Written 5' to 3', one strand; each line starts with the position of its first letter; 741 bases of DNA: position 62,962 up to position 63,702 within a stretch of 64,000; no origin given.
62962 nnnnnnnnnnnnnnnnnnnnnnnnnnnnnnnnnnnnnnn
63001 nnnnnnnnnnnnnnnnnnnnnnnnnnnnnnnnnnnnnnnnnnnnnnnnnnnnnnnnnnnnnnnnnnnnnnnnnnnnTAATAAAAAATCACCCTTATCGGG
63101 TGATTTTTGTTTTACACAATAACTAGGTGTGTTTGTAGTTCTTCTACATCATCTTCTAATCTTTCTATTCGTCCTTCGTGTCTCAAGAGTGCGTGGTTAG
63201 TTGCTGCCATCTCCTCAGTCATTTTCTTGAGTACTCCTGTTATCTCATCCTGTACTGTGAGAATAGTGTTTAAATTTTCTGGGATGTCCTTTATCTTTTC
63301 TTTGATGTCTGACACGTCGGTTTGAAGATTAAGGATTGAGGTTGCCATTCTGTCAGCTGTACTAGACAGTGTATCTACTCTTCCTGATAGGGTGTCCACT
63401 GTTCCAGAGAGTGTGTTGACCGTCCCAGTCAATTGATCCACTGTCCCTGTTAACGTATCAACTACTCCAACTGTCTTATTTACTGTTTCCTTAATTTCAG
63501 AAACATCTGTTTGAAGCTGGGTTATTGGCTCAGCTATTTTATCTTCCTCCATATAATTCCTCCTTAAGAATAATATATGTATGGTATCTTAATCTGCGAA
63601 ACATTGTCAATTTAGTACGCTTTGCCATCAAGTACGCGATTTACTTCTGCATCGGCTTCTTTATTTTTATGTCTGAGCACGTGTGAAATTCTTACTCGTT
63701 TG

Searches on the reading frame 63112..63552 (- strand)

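Call 5: search_protein_families(library=pfam, proteins=[window:63112-63552:-], max_evalue=0.01)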
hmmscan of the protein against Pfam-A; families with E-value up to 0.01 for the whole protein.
window:63112-63552:- (146 aa): 57 families (the best 25 are shown)
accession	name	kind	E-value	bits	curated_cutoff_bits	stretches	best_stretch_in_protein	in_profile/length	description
PF07889.17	DUF1664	-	1.5e-07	31.9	34.6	1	39-112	48-121/124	Protein of unknown function (DUF1664)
PF10779.14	XhlA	-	1.5e-06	28.7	34.7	1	45-88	6-49/67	Haemolysin XhlA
PF04728.18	LPP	-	4.6e-06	27.3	29.1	0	52-85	2-35/53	Lipoprotein leucine-zipper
PF20808.2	MINT_RAM7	-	7.4e-06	26.7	108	1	10-73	32-95/110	Msx2-interacting protein, RAM7 domain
PF19220.6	Rod_CreS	-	2e-05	24.2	100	1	14-136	5-127/359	Crescentin, rod domain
PF06009.19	Laminin_II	-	2.8e-05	24.6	33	1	6-88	22-100/138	Laminin Domain II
PF04513.17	Baculo_PEP_C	-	3.6e-05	24.3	38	1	8-100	38-119/140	Baculovirus polyhedron envelope protein, PEP, C terminus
PF05377.16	FlaC_arch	-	5.6e-05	23.9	27.8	0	58-100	1-43/55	Flagella accessory protein C (FlaC)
PF25014.1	NET2A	-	6.8e-05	23.3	33.1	1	5-121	98-224/235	NET2A-like domain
PF10046.14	BLOC1_2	-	7.3e-05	23.5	33.4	0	10-55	43-91/96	Biogenesis of lysosome-related organelles complex-1 subunit 2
PF23991.1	DUF7310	-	0.0001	23.1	40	0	14-68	16-69/83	Coiled-coil region of unknown function (DUF7310)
PF16526.10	CLZ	-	0.00011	22.9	26.7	0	121-143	25-47/71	C-terminal leucine zipper domain of cyclic nucleotide-gated channels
PF04108.17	ATG17_like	-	0.00012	22.1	43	1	41-141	114-215/355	Autophagy protein ATG17-like domain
PF06005.17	ZapB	-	0.00015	22.6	31.5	0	32-93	7-68/71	Cell division protein ZapB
PF19111.5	DUF5798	-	0.00015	22.4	27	0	58-114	9-65/89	Family of unknown function (DUF5798)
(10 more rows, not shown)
